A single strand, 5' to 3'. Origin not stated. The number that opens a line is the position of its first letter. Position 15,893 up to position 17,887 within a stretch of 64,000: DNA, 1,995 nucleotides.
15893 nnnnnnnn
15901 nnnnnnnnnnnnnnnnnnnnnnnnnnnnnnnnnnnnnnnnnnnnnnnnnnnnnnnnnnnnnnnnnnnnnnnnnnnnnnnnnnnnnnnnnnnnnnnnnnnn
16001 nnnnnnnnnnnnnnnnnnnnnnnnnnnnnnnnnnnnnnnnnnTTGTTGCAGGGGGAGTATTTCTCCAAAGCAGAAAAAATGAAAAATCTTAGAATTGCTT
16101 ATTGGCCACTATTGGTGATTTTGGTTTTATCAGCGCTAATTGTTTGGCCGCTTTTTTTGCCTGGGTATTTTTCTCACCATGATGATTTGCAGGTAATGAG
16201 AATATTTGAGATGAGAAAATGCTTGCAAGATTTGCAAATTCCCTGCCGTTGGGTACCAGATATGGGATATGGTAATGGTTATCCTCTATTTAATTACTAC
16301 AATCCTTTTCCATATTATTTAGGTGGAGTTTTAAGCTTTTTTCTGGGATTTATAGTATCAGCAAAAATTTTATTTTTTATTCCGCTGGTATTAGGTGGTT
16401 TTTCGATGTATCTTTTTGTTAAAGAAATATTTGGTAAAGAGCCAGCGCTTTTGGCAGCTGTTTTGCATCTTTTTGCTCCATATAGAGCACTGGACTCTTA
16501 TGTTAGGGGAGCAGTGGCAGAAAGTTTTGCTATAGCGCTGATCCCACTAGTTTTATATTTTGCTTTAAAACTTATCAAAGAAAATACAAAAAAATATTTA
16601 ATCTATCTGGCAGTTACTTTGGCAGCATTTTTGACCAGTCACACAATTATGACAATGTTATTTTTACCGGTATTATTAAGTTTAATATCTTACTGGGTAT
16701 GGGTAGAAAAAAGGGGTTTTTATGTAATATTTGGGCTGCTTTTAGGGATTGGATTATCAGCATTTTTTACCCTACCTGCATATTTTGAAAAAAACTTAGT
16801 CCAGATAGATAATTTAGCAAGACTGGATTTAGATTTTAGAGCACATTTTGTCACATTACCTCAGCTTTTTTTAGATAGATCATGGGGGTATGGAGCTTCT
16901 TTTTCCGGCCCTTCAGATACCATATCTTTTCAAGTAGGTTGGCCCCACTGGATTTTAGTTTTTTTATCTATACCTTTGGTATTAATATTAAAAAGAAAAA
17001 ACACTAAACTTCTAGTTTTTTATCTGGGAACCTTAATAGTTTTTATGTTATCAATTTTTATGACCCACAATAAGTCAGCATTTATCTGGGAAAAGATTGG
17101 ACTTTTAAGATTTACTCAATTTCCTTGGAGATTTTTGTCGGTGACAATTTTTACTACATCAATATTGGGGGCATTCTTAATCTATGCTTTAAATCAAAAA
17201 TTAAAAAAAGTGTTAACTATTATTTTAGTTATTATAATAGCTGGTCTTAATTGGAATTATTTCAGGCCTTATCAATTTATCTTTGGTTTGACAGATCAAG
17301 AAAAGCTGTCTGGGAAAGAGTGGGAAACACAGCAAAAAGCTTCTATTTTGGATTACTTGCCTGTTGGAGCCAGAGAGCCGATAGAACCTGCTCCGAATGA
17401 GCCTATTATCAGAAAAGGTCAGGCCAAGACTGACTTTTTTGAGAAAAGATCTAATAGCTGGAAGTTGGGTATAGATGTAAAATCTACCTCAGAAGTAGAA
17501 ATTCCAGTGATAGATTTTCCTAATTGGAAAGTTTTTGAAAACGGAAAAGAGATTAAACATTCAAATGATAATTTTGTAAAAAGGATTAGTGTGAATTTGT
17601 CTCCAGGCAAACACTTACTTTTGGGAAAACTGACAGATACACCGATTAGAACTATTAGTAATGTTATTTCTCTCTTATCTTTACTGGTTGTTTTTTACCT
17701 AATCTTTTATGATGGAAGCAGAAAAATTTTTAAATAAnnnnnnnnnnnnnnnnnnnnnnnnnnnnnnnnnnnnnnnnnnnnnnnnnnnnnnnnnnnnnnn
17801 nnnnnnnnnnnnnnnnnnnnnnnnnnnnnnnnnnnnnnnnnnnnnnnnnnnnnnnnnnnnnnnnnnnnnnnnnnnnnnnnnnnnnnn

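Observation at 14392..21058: Tandem quartet of about 560-aa paralogs with a conserved HDD / Cys-x8-Cys / GYP-FN-Y loop: candidate novel GT-C family.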

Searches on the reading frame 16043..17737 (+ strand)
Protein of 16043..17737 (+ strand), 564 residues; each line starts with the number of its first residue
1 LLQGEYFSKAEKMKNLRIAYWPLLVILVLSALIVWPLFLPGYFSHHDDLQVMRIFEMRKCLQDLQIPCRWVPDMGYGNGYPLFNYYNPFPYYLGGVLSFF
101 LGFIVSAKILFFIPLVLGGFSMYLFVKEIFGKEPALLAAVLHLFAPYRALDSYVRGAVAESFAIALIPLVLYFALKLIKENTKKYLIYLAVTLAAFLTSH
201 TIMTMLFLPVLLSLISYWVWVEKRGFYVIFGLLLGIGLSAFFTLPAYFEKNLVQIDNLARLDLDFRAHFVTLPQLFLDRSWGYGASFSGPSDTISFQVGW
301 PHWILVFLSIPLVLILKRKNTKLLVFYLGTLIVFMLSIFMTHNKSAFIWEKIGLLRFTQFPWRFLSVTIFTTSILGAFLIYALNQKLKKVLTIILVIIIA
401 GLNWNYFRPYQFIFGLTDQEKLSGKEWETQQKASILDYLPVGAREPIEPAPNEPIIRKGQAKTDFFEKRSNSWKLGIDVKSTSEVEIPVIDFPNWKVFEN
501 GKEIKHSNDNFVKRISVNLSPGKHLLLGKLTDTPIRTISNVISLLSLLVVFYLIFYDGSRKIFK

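Call 3: search_protein_families(library=pfam, proteins=[window:16043-17737:+], max_evalue=1)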
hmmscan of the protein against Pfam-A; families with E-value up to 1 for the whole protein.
window:16043-17737:+ (564 aa): 2 families
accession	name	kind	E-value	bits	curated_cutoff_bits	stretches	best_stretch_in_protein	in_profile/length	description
PF10131.15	PTPS_related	-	6.4e-18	65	26.4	1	83-414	1-314/621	6-pyruvoyl-tetrahydropterin synthase related domain; membrane protein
PF13231.12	PMT_2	-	1.3e-06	29.2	26.1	1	104-236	21-152/160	Dolichyl-phosphate-mannose-protein mannosyltransferase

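Call 4: search_protein_families(library=ncbifam, proteins=[window:16043-17737:+], max_evalue=1)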
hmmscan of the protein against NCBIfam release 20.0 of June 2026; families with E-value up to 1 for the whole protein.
window:16043-17737:+ (564 aa): 1 family
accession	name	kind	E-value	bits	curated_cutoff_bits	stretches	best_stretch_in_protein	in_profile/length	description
NF053599.1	transp_MmpA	equivalog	0.17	10.4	210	1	25-72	4-51/543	MmpA family trehalose lipid delivery protein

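Call 9: find_homologous_proteins(query=window:16079-17734:+, max_evalue=0.001)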
Query window:16079-17734:+ (552 aa): 1906 proteins with E <= 0.001 among 8000 candidates; the best 120 are listed.
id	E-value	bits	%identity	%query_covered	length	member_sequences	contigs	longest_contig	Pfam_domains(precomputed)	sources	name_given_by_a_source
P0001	0.0e+0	1236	100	100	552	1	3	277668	PF10131.16,PF13231.13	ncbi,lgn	-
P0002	1.0e-285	967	74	100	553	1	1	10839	PF10131.16,PF13231.13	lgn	-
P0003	5.5e-279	945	73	100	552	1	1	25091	PF10131.16,PF13231.13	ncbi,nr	ncbi:glycosyltransferase family 39 protein [Candidatus Daviesbacteria bacterium]|nr:glycosyltransfer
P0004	3.3e-272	922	72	100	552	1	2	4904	PF10131.16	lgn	-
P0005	4.9e-270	915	71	100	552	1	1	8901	PF10131.16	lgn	-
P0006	1.0e-268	911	72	100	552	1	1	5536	PF10131.16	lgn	-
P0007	5.6e-266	902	70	100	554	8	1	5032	PF10131.16,PF02516.21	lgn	-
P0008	8.1e-266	901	71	100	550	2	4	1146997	PF10131.16,PF13231.13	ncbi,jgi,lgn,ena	jgi:hypothetical protein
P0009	9.7e-262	888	70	99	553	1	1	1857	PF10131.16,PF02516.21,PF13231.13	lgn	-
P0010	3.1e-259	879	70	100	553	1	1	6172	PF10131.16,PF13231.13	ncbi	-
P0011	3.3e-257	873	69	99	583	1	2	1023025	PF10131.16,PF02516.21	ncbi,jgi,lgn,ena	-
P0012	9.3e-252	855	70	98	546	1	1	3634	PF10131.16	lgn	-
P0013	1.6e-245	834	67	100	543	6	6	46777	PF10131.16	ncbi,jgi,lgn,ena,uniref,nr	ncbi:hypothetical protein A3C59_01210 [Candidatus Daviesbacteria bacterium RIFCSPHIGHO2_02_FULL_36_1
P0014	1.6e-240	818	68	97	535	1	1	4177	PF10131.16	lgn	-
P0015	8.1e-236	802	64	100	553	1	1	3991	PF10131.16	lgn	-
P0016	2.7e-231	787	64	99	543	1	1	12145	PF10131.16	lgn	-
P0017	3.5e-229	780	63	100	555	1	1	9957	PF10131.16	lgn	-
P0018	2.2e-227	774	62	100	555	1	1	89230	PF10131.16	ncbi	-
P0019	6.8e-227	773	61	99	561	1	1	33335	PF10131.16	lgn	-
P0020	2.8e-226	771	62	99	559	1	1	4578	PF10131.16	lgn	-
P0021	1.2e-225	768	61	100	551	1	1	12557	PF10131.16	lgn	-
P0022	2.3e-225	768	63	94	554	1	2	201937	PF10131.16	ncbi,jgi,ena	-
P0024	1.1e-223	762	62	99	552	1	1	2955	PF10131.16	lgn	-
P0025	9.0e-223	759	60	100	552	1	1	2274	PF10131.16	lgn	-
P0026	1.5e-222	758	60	99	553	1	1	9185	PF10131.16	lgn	-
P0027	2.2e-222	758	61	99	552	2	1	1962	PF10131.16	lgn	-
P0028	1.7e-219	748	60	100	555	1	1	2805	PF10131.16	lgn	-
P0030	3.4e-218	744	60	99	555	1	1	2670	PF10131.16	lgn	-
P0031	3.4e-216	737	61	100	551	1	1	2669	PF10131.16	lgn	-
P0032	8.1e-214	729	58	99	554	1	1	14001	PF10131.16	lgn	-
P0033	8.1e-213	726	59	100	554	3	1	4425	PF10131.16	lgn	-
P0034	9.1e-213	726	61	98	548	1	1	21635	PF10131.16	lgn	-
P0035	9.8e-213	726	59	98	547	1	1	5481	PF10131.16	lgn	-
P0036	1.2e-212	726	58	98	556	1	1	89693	PF10131.16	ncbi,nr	ncbi:MAG: 6-pyruvoyl-tetrahydropterin synthase-related protein [Candidatus Daviesbacteria bacterium]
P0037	1.3e-212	725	60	98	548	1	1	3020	PF10131.16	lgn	-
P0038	3.2e-212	724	60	100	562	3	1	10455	PF10131.16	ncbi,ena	-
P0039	7.0e-212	723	59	99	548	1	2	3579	PF10131.16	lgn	-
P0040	1.8e-211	722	57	99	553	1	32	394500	PF10131.16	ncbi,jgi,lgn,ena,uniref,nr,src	ncbi:MAG: hypothetical protein UT77_C0001G0059 [Candidatus Daviesbacteria bacterium GW2011_GWC2_40_1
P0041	2.5e-211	721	61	98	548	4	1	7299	PF10131.16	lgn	-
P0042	2.6e-211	721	58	99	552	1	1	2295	PF10131.16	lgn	-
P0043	6.2e-211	720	57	99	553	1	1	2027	PF10131.16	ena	-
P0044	6.7e-211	720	57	100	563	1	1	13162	PF10131.16,PF13231.13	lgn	-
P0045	9.4e-211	719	57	99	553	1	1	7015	PF10131.16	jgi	-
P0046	1.5e-210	719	58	98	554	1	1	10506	PF10131.16,PF13231.13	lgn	-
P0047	1.5e-210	719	57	98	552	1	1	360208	PF10131.16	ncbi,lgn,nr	ncbi:MAG: 6-pyruvoyl-tetrahydropterin synthase-related protein [Candidatus Daviesbacteria bacterium]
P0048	4.6e-210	717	58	98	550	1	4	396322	PF10131.16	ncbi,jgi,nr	ncbi:MAG: hypothetical protein ACD_32C00110G0003 [uncultured bacterium]|nr:MAG: hypothetical protein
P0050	7.1e-210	716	58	98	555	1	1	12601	PF10131.16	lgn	-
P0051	2.3e-209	715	59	99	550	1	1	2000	PF10131.16,PF02516.21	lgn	-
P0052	3.1e-209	714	58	95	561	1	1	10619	PF10131.16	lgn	-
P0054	1.9e-208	712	59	98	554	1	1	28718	PF10131.16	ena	-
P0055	2.2e-208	711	58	99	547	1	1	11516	PF10131.16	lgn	-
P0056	3.4e-208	711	59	100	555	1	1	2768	PF10131.16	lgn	-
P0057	3.8e-208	711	58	100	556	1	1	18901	PF10131.16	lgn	-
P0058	5.7e-208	710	58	100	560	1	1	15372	PF10131.16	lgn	-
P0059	1.6e-207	709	57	99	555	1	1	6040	PF10131.16,PF02516.21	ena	-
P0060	2.2e-207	708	60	95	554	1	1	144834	PF10131.16,PF13231.13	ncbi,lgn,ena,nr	ncbi:MAG: Uncharacterized protein G01um10147_73 [Microgenomates group bacterium Gr01-1014_7]|nr:MAG:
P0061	5.1e-207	707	59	100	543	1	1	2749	PF10131.16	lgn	-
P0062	1.7e-206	705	58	99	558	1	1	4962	PF10131.16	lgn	-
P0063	1.9e-206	705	60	96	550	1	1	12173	PF10131.16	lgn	-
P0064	2.4e-206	705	59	96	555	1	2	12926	PF10131.16,PF09586.17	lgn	-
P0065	2.5e-206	705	58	100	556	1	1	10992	PF10131.16,PF02516.21,PF13231.13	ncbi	-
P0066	2.6e-206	705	58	100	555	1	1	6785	PF10131.16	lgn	-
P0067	3.4e-206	704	59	97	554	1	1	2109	PF10131.16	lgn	-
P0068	4.1e-206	704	59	99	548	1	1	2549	PF10131.16,PF02516.21,PF13231.13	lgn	-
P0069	1.1e-205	703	58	100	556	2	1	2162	PF10131.16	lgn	-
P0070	1.7e-205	702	58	95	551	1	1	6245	PF10131.16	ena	-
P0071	2.0e-205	702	58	100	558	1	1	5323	PF10131.16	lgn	-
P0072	2.3e-205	702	58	99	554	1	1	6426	PF10131.16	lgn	-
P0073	2.9e-205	701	59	99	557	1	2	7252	PF10131.16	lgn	-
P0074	4.6e-205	700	57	96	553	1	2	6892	PF10131.16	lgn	-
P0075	4.7e-205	700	55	100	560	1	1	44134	PF10131.16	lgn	-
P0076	9.4e-205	699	57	98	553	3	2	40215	PF10131.16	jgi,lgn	-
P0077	1.1e-204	699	58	96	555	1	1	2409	PF10131.16,PF09586.17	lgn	-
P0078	1.3e-204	699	57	100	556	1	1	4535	PF10131.16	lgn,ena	-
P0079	1.3e-204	699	57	100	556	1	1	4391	PF10131.16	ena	-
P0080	1.4e-204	699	58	98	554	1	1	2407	PF10131.16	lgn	-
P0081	2.5e-204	698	56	100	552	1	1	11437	PF10131.16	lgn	-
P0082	3.2e-204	698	57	98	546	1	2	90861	PF10131.16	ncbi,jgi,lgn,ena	-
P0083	5.0e-204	697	60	98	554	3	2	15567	PF10131.16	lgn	-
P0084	5.4e-204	697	57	98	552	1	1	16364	PF10131.16,PF13231.13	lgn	-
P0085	6.3e-204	697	56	100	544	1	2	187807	PF10131.16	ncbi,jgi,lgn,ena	-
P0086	6.6e-204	697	56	100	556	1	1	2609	PF10131.16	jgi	-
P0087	8.8e-204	696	57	100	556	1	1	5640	PF10131.16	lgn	-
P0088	1.8e-203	695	57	100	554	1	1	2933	PF10131.16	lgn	-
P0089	2.6e-203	695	56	98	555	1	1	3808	PF10131.16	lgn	-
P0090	3.9e-203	694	61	90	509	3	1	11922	PF10131.16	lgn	-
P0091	7.3e-203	693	57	100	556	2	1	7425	PF10131.16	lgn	-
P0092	1.3e-202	692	57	99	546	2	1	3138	PF10131.16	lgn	-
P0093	1.4e-202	692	56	100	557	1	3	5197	PF10131.16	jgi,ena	-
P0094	1.5e-202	692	56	100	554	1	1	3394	PF10131.16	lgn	-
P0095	6.7e-202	690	56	100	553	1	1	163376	PF10131.16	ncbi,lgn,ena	-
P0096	1.4e-201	689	59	93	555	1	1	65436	PF10131.16,PF13231.13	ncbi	-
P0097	1.7e-201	689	58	98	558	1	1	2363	PF10131.16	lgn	-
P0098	1.7e-201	689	58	99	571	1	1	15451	PF10131.16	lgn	-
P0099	2.2e-201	688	58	100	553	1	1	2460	PF10131.16,PF13231.13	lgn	-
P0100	2.9e-201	688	56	100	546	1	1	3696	PF10131.16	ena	-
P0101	3.3e-201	688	57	95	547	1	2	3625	PF10131.16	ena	-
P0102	5.6e-201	687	58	97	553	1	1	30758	PF10131.16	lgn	-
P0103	6.5e-201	687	56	96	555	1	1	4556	PF10131.16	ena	-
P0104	1.7e-200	685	56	100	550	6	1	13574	PF10131.16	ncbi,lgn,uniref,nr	ncbi:MAG: hypothetical protein UU67_C0017G0002 [Candidatus Daviesbacteria bacterium GW2011_GWB1_41_5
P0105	4.5e-200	684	56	97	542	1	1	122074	PF10131.16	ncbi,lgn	-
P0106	5.0e-200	684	56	95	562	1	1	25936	PF10131.16,PF13231.13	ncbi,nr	ncbi:MAG: 6-pyruvoyl-tetrahydropterin synthase-related protein [Candidatus Staskawiczbacteria bacter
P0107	5.1e-200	684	57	96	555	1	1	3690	PF10131.16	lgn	-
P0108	5.1e-200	684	56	100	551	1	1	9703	PF10131.16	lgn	-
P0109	6.1e-200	684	57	95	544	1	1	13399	PF10131.16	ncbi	-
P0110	1.0e-199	683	57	96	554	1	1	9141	PF10131.16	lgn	-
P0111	1.3e-199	683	57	100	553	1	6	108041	PF10131.16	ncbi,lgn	-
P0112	1.9e-199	682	57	98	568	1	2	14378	PF10131.16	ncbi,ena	-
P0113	2.1e-199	682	60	97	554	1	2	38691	PF10131.16,PF13231.13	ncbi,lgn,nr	ncbi:glycosyltransferase family 39 protein [Candidatus Daviesbacteria bacterium]|nr:glycosyltransfer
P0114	3.7e-199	681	57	98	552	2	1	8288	PF10131.16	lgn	-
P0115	5.3e-199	680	56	98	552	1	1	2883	PF10131.16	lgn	-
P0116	5.9e-199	680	56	96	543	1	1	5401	PF10131.16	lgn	-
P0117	7.2e-199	680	56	98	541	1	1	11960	PF10131.16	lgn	-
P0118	1.1e-198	679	56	96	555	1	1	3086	PF10131.16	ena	-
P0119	1.2e-198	679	57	96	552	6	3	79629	PF10131.16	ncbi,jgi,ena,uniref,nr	ncbi:hypothetical protein A3B45_03320 [Candidatus Daviesbacteria bacterium RIFCSPLOWO2_01_FULL_39_12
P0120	1.3e-198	679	55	98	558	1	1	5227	PF10131.16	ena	-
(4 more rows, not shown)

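Call 23: predict_structure(alignment_id=A2)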
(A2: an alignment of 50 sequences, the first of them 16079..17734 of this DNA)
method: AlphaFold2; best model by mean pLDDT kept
length: 552 residues; sequences in the alignment: 50
mean_pLDDT: 89.2   pTM: 0.90
mean pLDDT of the five models: 89.2, 85.7, 85.1, 83.2, 83.0
residues with pLDDT >= 90: 342; 70-90: 178; 50-70: 25; < 50: 7
segments of 3 or more residues with pLDDT < 50: 272-276
pLDDT, mean of each block of 10 residues (from residue 1): 75 95 93 84 93 87 83 90 96 96 97 96 97 91 91 98 96 96 96 96 95 91 97 90 74 79 75 50 77 89 81 94 94 89 83 95 94 91 94 87 91 86 82 85 93 91 95 93 93 91 94 94 94 96 69 43
secondary structure, 60 per line:
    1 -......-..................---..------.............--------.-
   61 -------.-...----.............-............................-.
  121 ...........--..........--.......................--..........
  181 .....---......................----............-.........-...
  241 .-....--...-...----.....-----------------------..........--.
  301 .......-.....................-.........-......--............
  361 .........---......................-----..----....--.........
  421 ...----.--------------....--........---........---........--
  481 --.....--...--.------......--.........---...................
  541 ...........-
elements in order: H2-7 H9-26 H38-50 H77-89 H91-118 H120-131 H134-143 H146-168 H171-185 H189-210 H215-226 H228-236 H243-246 H260-264 H288-297 H300-307 H309-329 H331-339 H341-346 H349-369 H373-394 H406-409 H412-423 E443-446 E449-456 E460-467 E471-478 E483-487 E490-492 E502-507 E510-518 H522-551

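Call 26: fold_search(model_id=the predicted structure, library=pdb)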
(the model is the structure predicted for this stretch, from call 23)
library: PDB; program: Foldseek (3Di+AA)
matches with E <= 10: 420; with E <= 0.001: 10
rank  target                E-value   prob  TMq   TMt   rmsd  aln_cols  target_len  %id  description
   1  8age_A                8.4e-05  1.00  0.40  0.36  11.6       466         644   14  Structure of yeast oligosaccharylransferase complex with acceptor peptide bound (released 2022-12-07)
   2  3wak                  2.7e-04  1.00  0.42  0.29  12.2       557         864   14  Crystal structure of the Archaeoglobus fulgidus oligosaccharyltransferase (O29867_ARCFU) in the apo form (released 2013-10-30)
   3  3waj                  3.4e-04  1.00  0.36  0.26  15.2       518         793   15  Crystal structure of the Archaeoglobus fulgidus oligosaccharyltransferase (O29867_ARCFU) complex with Zn and sulfate (released 2013-10-30)
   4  6s7t_A                3.9e-04  1.00  0.34  0.28  18.4       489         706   12  Cryo-EM structure of human oligosaccharyltransferase complex OST-B (released 2019-12-18)
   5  8agb_A                4.4e-04  1.00  0.35  0.31  13.6       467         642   14  Structure of yeast oligosaccharylransferase complex with lipid-linked oligosaccharide bound (released 2022-12-07)
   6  5f15                  4.8e-04  1.00  0.32  0.33  18.6       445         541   12  Crystal Structure of ArnT from Cupriavidus metallidurans bound to Undecaprenyl phosphate (released 2016-02-17)
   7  8b6l_I                5.5e-04  1.00  0.36  0.30  20.2       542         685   11  Subtomogram average of the human Sec61-TRAP-OSTA-translocon (released 2022-12-07)
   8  9n9j_I                5.5e-04  1.00  0.37  0.30  19.1       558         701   13  Structure of a GRP94 folding intermediate engaged with a CCDC134- and FKBP11-bound secretory translocon (released 2025-11-19)
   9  5gmy_A                5.7e-04  1.00  0.43  0.31  11.3       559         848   15  Crystal structure of the Archaeoglobus fulgidus oligosaccharyltransferase (O29867_ARCFU) tethered with an acceptor pep (released 2017-02-01)
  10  6ezn_F                5.7e-04  1.00  0.40  0.34  14.0       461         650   14  Cryo-EM structure of the yeast oligosaccharyltransferase (OST) complex (released 2018-01-17)
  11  9i5k_A                1.0e-03  1.00  0.41  0.45   9.8       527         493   12  Structure of the Chaetomium thermophilum Pmt4 homodimer (C2 symmetry) (released 2025-12-24)
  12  7oci_F                1.1e-03  1.00  0.37  0.33  13.5       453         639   12  Cryo-EM structure of yeast Ost6p containing oligosaccharyltransferase complex (released 2022-02-16)
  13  5ezm                  1.1e-03  1.00  0.31  0.31  18.0       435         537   14  Crystal Structure of ArnT from Cupriavidus metallidurans in the apo state (released 2016-02-17)
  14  6gxc_A                1.2e-03  1.00  0.39  0.32   9.9       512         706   14  Bacterial oligosaccharyltransferase PglB in complex with an inhibitory peptide and a reactive lipid-linked oligosaccha (released 2018-11-14)
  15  5ogl_A                1.9e-03  1.00  0.39  0.32   9.3       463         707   15  Structure of bacterial oligosaccharyltransferase PglB in complex with an acceptor peptide and an lipid-linked oligosac (released 2017-10-25)
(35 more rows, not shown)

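Call 32: find_encoding_contigs(protein=P0001, flank=10000, max_places=3)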
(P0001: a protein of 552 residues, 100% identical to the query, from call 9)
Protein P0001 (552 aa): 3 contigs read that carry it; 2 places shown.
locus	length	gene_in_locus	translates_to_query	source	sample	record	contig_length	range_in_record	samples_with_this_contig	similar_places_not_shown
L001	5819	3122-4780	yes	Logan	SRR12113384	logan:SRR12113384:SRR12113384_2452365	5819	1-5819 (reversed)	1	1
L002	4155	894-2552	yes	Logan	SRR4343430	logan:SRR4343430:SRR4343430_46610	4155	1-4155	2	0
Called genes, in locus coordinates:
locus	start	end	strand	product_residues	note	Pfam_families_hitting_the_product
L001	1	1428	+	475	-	?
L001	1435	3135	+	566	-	PF09586:YfhO (weak), PF10131:PTPS_related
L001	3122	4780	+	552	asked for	PF10131:PTPS_related, PF13231:PMT_2 (weak)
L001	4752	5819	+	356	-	?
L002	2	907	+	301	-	?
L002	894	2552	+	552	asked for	PF10131:PTPS_related, PF13231:PMT_2 (weak)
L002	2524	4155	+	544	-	?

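Call 33: find_encoding_contigs(protein=P0008, flank=10000, max_places=2)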
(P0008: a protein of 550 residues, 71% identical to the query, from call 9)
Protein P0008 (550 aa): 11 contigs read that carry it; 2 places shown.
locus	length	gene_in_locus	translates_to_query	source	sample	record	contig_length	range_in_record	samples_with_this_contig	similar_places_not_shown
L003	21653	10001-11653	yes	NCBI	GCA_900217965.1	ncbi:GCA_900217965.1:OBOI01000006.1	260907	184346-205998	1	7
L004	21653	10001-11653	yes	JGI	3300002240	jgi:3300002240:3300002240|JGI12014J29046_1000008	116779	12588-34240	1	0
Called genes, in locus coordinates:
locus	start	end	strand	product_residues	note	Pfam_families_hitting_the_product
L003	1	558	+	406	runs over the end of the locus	PF00535:Glycos_transf_2, PF13641:Glyco_tranf_2_3 (weak), PF04138:GtrA_DPMS_TM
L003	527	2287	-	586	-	PF02366:PMT (weak), PF13231:PMT_2 (weak)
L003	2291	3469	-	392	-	-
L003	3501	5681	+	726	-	PF00535:Glycos_transf_2, PF02366:PMT, PF13231:PMT_2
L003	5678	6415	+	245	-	PF00535:Glycos_transf_2, PF10111:Glyco_tranf_2_2 (weak), PF13641:Glyco_tranf_2_3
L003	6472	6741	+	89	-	PF11373:DUF3175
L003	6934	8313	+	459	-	PF02366:PMT (weak), PF13231:PMT_2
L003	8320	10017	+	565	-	PF09586:YfhO (weak), PF10131:PTPS_related (weak)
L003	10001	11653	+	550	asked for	PF10131:PTPS_related, PF13231:PMT_2 (weak)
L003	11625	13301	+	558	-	PF10131:PTPS_related (weak)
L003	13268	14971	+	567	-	PF10131:PTPS_related (weak)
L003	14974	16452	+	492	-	PF01943:Polysacc_synt, PF13440:Polysacc_synt_3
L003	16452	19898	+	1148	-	-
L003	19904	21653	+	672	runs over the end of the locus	-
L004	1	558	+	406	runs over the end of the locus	PF00535:Glycos_transf_2, PF13641:Glyco_tranf_2_3 (weak), PF04138:GtrA_DPMS_TM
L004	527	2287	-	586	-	PF02366:PMT (weak), PF13231:PMT_2 (weak)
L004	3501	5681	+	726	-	PF00535:Glycos_transf_2, PF02366:PMT, PF13231:PMT_2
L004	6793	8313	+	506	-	PF02366:PMT (weak), PF13231:PMT_2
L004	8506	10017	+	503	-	PF09586:YfhO (weak), PF10131:PTPS_related (weak)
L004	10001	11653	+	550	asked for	PF10131:PTPS_related, PF13231:PMT_2 (weak)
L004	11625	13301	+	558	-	PF10131:PTPS_related (weak)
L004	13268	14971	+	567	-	PF10131:PTPS_related (weak)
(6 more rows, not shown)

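Call 34: find_encoding_contigs(protein=P0040, flank=10000, max_places=1)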
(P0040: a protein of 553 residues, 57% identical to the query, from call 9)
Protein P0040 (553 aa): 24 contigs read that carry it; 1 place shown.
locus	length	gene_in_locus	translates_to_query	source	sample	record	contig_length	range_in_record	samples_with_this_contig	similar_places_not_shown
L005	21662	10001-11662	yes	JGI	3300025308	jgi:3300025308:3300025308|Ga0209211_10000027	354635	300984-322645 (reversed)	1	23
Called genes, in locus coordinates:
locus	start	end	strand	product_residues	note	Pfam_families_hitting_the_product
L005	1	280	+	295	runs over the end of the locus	PF01073:3Beta_HSD (weak), PF01370:Epimerase, PF04321:RmlD_sub_bind, PF02719:Polysacc_synt_2 (weak), PF07993:NAD_binding_4, PF16363:GDP_Man_Dehyd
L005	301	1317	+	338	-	PF01370:Epimerase, PF04321:RmlD_sub_bind (weak), PF16363:GDP_Man_Dehyd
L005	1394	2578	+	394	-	PF00535:Glycos_transf_2, PF04138:GtrA_DPMS_TM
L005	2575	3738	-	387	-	PF02366:PMT (weak), PF13231:PMT_2 (weak)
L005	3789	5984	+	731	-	PF00535:Glycos_transf_2, PF13231:PMT_2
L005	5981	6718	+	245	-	PF00535:Glycos_transf_2, PF10111:Glyco_tranf_2_2, PF13641:Glyco_tranf_2_3 (weak)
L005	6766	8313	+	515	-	PF13231:PMT_2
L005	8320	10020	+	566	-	PF09586:YfhO (weak), PF10131:PTPS_related (weak)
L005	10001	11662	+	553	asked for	PF10131:PTPS_related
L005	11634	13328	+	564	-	-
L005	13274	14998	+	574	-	PF13231:PMT_2 (weak)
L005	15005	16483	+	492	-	PF01943:Polysacc_synt, PF13440:Polysacc_synt_3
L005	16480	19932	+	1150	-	PF12979:DUF3863 (weak)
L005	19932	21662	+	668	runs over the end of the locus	-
